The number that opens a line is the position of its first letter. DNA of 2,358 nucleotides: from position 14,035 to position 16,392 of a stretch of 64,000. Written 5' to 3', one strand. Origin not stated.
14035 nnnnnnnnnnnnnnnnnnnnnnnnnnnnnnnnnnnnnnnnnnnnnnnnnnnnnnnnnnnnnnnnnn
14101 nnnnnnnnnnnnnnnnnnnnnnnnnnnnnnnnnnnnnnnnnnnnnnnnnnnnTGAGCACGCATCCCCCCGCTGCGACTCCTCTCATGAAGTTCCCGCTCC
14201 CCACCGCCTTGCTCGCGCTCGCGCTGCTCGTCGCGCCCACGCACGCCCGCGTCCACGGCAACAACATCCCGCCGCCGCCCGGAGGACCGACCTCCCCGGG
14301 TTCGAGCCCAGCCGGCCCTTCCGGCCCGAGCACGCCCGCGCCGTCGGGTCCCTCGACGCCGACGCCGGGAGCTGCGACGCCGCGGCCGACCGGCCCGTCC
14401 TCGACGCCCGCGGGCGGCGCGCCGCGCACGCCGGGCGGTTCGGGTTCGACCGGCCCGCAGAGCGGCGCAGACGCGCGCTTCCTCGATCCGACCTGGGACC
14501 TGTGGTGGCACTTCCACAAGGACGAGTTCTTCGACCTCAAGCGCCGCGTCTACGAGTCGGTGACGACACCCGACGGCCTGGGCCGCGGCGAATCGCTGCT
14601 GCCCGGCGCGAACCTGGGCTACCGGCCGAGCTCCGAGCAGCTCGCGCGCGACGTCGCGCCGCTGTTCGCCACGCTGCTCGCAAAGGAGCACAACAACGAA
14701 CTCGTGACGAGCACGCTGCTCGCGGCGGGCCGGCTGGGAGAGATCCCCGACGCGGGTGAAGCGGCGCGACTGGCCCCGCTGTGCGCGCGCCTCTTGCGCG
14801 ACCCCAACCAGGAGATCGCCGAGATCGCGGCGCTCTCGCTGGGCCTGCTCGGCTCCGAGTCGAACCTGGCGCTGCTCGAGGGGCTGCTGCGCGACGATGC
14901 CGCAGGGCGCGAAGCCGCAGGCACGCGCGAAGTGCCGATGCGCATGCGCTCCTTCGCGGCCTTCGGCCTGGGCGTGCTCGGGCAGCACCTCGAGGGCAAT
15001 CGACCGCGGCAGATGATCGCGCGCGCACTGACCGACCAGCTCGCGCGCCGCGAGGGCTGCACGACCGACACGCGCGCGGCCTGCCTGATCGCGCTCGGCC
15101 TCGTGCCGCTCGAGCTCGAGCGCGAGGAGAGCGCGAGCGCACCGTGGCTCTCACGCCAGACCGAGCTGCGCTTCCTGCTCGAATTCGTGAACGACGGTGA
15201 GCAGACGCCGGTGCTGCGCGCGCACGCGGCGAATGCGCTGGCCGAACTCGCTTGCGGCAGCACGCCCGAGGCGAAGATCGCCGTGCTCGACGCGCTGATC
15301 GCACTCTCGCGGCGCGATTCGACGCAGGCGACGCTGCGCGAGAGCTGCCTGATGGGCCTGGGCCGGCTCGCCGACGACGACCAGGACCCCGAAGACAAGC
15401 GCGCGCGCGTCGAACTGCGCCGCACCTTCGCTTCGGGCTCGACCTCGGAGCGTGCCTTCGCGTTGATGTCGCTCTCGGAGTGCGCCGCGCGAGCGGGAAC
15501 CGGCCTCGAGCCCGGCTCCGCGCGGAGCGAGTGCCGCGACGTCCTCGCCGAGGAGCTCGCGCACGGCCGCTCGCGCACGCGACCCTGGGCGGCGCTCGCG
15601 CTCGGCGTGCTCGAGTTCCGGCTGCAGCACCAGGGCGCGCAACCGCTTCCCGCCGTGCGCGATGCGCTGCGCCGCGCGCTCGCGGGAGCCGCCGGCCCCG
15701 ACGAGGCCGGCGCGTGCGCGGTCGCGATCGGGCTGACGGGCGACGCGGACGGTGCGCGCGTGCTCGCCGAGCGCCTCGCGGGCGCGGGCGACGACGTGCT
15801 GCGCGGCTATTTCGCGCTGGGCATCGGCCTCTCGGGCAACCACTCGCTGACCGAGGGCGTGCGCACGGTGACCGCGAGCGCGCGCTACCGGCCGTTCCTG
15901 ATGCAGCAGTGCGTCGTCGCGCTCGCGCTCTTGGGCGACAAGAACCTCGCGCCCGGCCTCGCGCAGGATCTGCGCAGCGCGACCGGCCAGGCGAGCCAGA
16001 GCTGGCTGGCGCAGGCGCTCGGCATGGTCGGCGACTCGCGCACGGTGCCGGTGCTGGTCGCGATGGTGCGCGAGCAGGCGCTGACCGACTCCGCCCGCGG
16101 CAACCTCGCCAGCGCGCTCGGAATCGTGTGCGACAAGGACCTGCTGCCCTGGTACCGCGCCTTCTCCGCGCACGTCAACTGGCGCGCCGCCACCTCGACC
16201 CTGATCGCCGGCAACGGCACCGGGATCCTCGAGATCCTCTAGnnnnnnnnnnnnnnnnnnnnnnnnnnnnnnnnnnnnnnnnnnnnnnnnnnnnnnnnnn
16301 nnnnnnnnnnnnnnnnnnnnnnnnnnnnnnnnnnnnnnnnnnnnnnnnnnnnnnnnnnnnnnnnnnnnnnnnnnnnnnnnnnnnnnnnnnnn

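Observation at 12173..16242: Tandem paralogous secreted HEAT-repeat proteins, with a third copy at 29979-32036, sharing a W-x-WW-H/F-F-x-x-D-x-F motif and a G-x-L-E-I/M C-terminus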

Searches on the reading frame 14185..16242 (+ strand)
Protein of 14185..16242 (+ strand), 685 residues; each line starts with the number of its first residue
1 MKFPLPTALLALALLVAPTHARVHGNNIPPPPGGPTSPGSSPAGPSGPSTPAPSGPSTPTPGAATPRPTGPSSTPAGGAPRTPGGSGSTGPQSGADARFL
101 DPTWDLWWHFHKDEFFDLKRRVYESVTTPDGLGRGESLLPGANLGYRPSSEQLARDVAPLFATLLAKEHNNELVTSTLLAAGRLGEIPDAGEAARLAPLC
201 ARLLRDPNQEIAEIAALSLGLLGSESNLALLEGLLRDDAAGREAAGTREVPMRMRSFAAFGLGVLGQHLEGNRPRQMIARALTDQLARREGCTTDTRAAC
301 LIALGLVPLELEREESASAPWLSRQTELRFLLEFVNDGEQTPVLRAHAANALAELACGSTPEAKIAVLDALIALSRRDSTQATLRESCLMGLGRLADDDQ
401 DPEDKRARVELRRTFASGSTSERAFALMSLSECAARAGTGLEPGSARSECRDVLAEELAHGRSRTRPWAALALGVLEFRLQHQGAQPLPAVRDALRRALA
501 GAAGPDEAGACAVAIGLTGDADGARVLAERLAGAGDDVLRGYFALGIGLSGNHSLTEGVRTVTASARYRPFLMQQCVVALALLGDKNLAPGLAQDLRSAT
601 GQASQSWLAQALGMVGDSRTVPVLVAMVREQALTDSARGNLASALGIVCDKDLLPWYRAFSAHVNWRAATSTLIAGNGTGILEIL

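Call 9: search_protein_families(library=pfam, proteins=[window:14185-16242:+], max_evalue=0.01)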
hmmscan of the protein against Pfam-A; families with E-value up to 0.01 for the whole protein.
window:14185-16242:+ (685 aa): 2 families
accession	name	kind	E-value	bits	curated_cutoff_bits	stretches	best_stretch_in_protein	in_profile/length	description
PF13646.12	HEAT_2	-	3.4e-10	40.5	27.7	1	180-243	20-81/88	HEAT repeats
PF02985.28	HEAT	-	0.0044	17.6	23.5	0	198-222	3-27/31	HEAT repeat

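Call 10: search_protein_families(library=ncbifam, proteins=[window:14185-16242:+], max_evalue=0.01)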
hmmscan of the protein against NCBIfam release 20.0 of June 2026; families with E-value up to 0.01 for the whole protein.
window:14185-16242:+ (685 aa): 1 family
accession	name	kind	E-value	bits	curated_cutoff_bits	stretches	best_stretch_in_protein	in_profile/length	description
NF045662.1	DVU0298_fam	equivalog_domain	0.0047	16.5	75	0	382-435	122-174/213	DVU0298 family protein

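Call 14: find_homologous_proteins(query=window:14185-16242:+, max_evalue=0.00001)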
Query window:14185-16242:+ (685 aa): 70 proteins with E <= 0.00001 among 8000 candidates.
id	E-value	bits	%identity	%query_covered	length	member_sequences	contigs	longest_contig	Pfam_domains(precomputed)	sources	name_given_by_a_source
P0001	0.0e+0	1498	100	100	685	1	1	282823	PF13646.13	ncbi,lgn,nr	ncbi:MAG: hypothetical protein IPJ19_15035 [Planctomycetes bacterium]|nr:hypothetical protein [Planc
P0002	0.0e+0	1046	70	100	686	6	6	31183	PF13646.13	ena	-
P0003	0.0e+0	1036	74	93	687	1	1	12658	PF13646.13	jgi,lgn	jgi:HEAT repeat protein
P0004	2.2e-297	1006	69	100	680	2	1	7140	PF13646.13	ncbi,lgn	-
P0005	1.4e-294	997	71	91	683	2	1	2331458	PF13646.13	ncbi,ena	-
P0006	7.4e-292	988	72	86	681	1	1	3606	PF13646.13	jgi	-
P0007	1.7e-287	974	67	98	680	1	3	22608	PF13646.13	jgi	jgi:HEAT repeat protein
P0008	2.7e-286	970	68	97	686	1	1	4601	PF13646.13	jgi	jgi:HEAT repeat protein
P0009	1.2e-282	957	68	91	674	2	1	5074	PF13646.13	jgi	jgi:hypothetical protein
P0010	1.4e-276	937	69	86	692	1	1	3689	PF13646.13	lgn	-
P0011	7.3e-239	813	59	97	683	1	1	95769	PF13646.13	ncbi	-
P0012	1.3e-232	792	59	99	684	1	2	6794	PF13646.13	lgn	-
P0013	6.1e-231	787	59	95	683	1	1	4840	PF02985.29,PF13646.13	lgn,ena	-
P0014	2.4e-224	765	75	71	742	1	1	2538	PF25973.1,PF25917.1,PF13646.13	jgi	jgi:multidrug efflux pump subunit AcrA (membrane-fusion protein)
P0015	2.1e-181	623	72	60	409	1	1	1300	-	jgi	-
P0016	2.5e-161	557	47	93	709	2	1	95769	PF13646.13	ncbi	-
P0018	3.4e-126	441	36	85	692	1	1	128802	PF03130.23,PF13646.13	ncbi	-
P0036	9.7e-87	310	34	95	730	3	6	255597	PF03130.23,PF13646.13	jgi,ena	-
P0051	1.8e-56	210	26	94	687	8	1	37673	PF03130.23,PF13646.13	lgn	-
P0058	1.3e-35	141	27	88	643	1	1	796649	PF02985.29,PF03130.23,PF13513.13,PF13646.13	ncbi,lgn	-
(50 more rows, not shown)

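Call 22: find_encoding_contigs(protein=P0036, flank=10000, max_places=2)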
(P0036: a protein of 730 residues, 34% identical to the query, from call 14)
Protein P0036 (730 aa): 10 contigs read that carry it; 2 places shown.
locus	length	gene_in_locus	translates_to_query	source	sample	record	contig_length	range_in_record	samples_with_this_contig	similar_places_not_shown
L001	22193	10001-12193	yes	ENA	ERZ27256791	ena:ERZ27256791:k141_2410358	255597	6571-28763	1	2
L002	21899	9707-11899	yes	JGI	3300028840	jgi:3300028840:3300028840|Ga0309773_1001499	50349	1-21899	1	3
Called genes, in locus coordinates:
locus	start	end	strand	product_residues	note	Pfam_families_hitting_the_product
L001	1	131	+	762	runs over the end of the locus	PF13435:Cytochrome_C554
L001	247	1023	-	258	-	PF02674:Colicin_V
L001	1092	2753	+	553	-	-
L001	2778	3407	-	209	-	PF06445:GyrI-like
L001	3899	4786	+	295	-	-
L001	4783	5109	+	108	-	-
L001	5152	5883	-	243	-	PF00300:His_Phos_1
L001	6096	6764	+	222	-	-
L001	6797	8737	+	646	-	PF00890:FAD_binding_2, PF01266:DAO (faint), PF07992:Pyr_redox_2 (faint), PF02910:Succ_DH_flav_C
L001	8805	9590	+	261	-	PF13085:Fer2_3, PF13187:Fer4_9 (faint), PF13534:Fer4_17 (faint), PF13746:Fer4_18 (faint), PF12797:Fer4_2 (weak), PF13237:Fer4_10 (weak), PF12838:Fer4_7, PF13183:Fer4_8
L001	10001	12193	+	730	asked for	PF03130:HEAT_PBS (faint), PF13646:HEAT_2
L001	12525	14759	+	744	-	PF03130:HEAT_PBS (faint), PF13646:HEAT_2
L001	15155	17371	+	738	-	PF13646:HEAT_2 (faint)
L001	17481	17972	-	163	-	-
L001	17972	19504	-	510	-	-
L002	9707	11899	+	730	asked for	PF03130:HEAT_PBS (faint), PF13646:HEAT_2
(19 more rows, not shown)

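Call 23: find_encoding_contigs(protein=P0018, flank=10000, max_places=2)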
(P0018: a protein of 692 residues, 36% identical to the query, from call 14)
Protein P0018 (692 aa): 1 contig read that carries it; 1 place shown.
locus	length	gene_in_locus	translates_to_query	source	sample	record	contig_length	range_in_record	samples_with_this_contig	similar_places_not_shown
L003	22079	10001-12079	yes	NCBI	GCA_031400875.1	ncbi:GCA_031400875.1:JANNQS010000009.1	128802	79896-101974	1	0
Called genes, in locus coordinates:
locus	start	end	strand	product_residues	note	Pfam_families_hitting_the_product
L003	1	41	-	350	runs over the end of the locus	-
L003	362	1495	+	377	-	PF08495:FIST, PF10442:FIST_C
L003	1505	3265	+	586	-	PF00512:HisKA, PF02518:HATPase_c, PF00072:Response_reg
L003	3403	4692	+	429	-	-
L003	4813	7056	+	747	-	PF00676:E1_dh, PF02779:Transket_pyr, PF02780:Transketolase_C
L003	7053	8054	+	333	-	-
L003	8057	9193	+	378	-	-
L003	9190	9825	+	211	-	-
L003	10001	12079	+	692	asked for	PF03130:HEAT_PBS (faint), PF13646:HEAT_2 (weak)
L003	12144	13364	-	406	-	PF10509:GalKase_gal_bdg, PF00288:GHMP_kinases_N, PF08544:GHMP_kinases_C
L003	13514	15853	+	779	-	-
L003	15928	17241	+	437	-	PF00512:HisKA, PF02518:HATPase_c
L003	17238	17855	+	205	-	PF00072:Response_reg, PF00158:Sigma54_activat, PF14532:Sigma54_activ_2 (weak)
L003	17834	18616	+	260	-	PF00158:Sigma54_activat, PF14532:Sigma54_activ_2 (weak), PF25601:AAA_lid_14, PF02954:HTH_8 (weak)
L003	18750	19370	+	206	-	PF03932:CutC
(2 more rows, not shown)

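Call 25: find_encoding_contigs(protein=P0051, flank=10000, max_places=2)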
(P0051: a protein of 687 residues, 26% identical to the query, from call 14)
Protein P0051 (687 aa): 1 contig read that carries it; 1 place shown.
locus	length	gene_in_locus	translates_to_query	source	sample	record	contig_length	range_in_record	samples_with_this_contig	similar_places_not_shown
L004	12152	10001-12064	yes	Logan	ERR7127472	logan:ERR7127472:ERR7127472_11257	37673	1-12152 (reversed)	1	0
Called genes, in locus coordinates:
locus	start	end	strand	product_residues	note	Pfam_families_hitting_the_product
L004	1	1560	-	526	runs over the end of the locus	PF00171:Aldedh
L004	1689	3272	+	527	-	-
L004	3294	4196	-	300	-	PF00294:PfkB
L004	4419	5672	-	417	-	PF03706:LPG_synthase_TM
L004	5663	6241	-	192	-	PF04017:DUF366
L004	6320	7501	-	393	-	-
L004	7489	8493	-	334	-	-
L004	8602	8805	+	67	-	-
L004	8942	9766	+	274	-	PF00459:Inositol_P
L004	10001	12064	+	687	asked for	PF13646:HEAT_2 (faint), PF03130:HEAT_PBS (faint)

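Call 26: find_encoding_contigs(protein=P0058, flank=10000, max_places=1)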
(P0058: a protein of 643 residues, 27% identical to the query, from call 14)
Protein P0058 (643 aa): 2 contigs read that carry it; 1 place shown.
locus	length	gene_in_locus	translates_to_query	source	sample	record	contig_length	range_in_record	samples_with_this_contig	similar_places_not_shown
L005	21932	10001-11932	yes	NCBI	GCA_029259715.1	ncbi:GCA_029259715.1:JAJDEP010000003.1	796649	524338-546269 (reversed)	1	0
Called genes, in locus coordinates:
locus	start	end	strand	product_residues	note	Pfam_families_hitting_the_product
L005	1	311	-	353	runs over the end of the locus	PF03958:Secretin_N (faint)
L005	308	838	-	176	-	-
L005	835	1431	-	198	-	PF04542:Sigma70_r2, PF08281:Sigma70_r4_2, PF04545:Sigma70_r4, PF22233:PhyR_sigma-like (weak)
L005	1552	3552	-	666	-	-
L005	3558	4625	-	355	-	PF00657:Lipase_GDSL (faint), PF13472:Lipase_GDSL_2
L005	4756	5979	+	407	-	PF00355:Rieske, PF00848:Ring_hydroxyl_A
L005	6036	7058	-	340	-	-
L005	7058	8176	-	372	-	-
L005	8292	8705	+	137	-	PF00903:Glyoxalase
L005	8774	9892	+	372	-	PF01266:DAO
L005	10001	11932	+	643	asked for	PF13513:HEAT_EZ (faint), PF02985:HEAT (faint), PF13646:HEAT_2 (weak), PF03130:HEAT_PBS (faint), PF13646:HEAT_2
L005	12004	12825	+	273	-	-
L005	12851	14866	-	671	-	-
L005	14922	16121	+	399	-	PF01041:DegT_DnrJ_EryC1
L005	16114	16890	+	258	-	PF00535:Glycos_transf_2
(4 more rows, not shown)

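Call 51: find_related_loci(query=A3, collection=genome_contigs, flank=8000)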
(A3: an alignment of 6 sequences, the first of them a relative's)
Query A3 (687 aa) in genome_contigs; peptide patterns used: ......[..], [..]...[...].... (x = any residue, [..] = any of these).
599 stretches matched a pattern (row limit reached: there are more); 452 encode a relative of the query (tblastn E <= 1e-3); the best 80 are kept; 77 distinct loci.
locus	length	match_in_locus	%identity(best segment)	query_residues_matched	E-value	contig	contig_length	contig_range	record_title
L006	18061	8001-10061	100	1-687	0e+0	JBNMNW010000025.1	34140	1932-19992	MAG: Planctomycetota bacterium isolate 3300053697_24 Ga0535652_0001423, whole genome shotgun sequence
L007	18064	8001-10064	84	1-687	0e+0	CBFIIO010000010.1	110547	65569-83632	MAG: Planctomycetota bacterium isolate Co_bin_869_indstr genome assembly, contig: Co_bin_869_indstr_c10, whole genome sh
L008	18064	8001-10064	78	1-687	0e+0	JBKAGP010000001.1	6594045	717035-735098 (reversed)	MAG: Planctomycetota bacterium isolate Ske_MAG13 Ske_MAG13_0001, whole genome shotgun sequence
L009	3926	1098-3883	75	1-687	0e+0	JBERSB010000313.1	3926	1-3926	MAG: Luminiphilus sp. isolate 3um_A1B0725_2.32 k127_13616, whole genome shotgun sequence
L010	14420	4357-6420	75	1-687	0e+0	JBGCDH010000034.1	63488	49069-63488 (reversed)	MAG: Planctomycetota bacterium isolate SGMAG-78 contig34, whole genome shotgun sequence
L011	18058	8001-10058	77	1-687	0e+0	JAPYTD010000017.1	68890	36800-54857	MAG: Planctomycetota bacterium isolate PW6.concoct.127_sub PW6_518_length_68890_cov_9.213060, whole genome shotgun seque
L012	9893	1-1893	78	57-687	0e+0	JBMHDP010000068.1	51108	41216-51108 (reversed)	MAG: Planctomycetota bacterium isolate xHP1_bin.172 c_000000000068, whole genome shotgun sequence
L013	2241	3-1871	78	65-687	0e+0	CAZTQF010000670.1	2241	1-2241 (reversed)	MAG TPA_asm: uncultured candidatus Brocadiaceae bacterium isolate SRP134809_co1_104 genome assembly, contig: NODE_101686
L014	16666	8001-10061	90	1-687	0e+0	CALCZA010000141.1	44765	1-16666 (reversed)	MAG TPA_asm: uncultured bacterium isolate ERR2206771_bin.52_CONCOCT_v1.1_MAG genome assembly, contig: ERZ888641.526, who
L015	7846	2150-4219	64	1-687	0e+0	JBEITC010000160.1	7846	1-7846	MAG: Planctomycetota bacterium isolate Sample-108-S8-bin-105 Sample_108_S8-bin_105-k141_1663499, whole genome shotgun se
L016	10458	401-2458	64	1-687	0e+0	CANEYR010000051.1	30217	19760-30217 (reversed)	MAG: Planctomycetota bacterium isolate CH-Oct18-165 genome assembly, contig: CH-Oct18-C1486, whole genome shotgun sequen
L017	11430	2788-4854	68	1-687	0e+0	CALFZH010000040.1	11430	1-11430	MAG TPA_asm: uncultured bacterium isolate SRR1506984_bin.22_CONCOCT_v1.1_MAG genome assembly, contig: ERZ761607.4898, wh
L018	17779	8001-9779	70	95-687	0e+0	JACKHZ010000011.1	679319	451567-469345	MAG: Planctomycetota bacterium isolate HK-STAS-PLAN-31 HK-STAS-PLAN-31_11, whole genome shotgun sequence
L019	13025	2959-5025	69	1-687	0e+0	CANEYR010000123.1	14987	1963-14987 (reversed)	MAG: Planctomycetota bacterium isolate CH-Oct18-165 genome assembly, contig: CH-Oct18-C4886, whole genome shotgun sequen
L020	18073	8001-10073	66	1-687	0e+0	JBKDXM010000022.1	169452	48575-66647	MAG: Planctomycetota bacterium isolate samp_4376_VAMB_356 samp_4376_83968, whole genome shotgun sequence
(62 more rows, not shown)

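Call 62: find_encoding_contigs(protein=P0016, flank=10000, max_places=1)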
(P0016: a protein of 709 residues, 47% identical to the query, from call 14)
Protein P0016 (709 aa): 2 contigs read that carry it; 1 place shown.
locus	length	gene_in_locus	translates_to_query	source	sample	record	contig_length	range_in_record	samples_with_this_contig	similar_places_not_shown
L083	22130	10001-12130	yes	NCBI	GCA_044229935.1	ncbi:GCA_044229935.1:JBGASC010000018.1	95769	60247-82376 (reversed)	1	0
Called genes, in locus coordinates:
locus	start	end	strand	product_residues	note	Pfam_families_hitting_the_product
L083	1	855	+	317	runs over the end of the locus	-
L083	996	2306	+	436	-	-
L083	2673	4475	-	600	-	PF05048:NosD, PF13229:Beta_helix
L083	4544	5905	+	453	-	PF02445:NadA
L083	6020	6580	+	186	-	-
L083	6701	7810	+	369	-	-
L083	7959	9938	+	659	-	PF13646:HEAT_2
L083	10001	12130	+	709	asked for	PF13646:HEAT_2 (weak)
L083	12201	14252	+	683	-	PF13646:HEAT_2 (weak)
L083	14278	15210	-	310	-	PF02163:Peptidase_M50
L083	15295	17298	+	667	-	PF13646:HEAT_2 (faint)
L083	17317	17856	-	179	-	PF00908:dTDP_sugar_isom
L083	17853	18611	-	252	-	PF00072:Response_reg, PF00486:Trans_reg_C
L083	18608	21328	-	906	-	PF02702:KdpD, PF00582:Usp (weak), PF13493:DUF4118, PF13492:GAF_3, PF00512:HisKA, PF02518:HATPase_c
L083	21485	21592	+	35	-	-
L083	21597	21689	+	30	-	PF09604:Potass_KdpF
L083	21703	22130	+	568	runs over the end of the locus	PF03814:KdpA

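Call 63: find_encoding_contigs(protein=P0002, flank=10000, max_places=1)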
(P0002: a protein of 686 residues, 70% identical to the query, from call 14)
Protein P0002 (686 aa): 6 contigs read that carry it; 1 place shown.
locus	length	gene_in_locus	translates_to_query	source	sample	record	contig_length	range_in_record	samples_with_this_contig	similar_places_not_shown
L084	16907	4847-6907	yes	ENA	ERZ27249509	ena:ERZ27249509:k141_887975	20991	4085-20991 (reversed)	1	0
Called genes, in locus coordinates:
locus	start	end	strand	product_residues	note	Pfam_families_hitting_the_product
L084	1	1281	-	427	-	?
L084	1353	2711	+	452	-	PF02445:NadA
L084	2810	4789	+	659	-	PF13646:HEAT_2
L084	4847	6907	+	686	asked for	PF13646:HEAT_2 (faint)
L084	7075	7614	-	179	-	PF00908:dTDP_sugar_isom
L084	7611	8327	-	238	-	PF00072:Response_reg, PF00486:Trans_reg_C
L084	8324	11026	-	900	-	PF02702:KdpD, PF00582:Usp (weak), PF13493:DUF4118, PF13492:GAF_3, PF00512:HisKA, PF02518:HATPase_c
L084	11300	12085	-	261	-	PF13557:Phenol_MetA_deg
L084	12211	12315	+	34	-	-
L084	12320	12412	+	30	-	PF09604:Potass_KdpF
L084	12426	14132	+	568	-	PF03814:KdpA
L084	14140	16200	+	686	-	PF00122:E1-E2_ATPase, PF00702:Hydrolase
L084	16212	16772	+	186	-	PF02669:KdpC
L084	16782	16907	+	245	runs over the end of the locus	PF13557:Phenol_MetA_deg (weak)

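Call 81: search_protein_families(library=padloc, proteins=[window:14185-16242:+], max_evalue=0.01)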
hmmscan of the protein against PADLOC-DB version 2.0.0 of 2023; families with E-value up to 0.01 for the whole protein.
window:14185-16242:+ (685 aa): 0 families
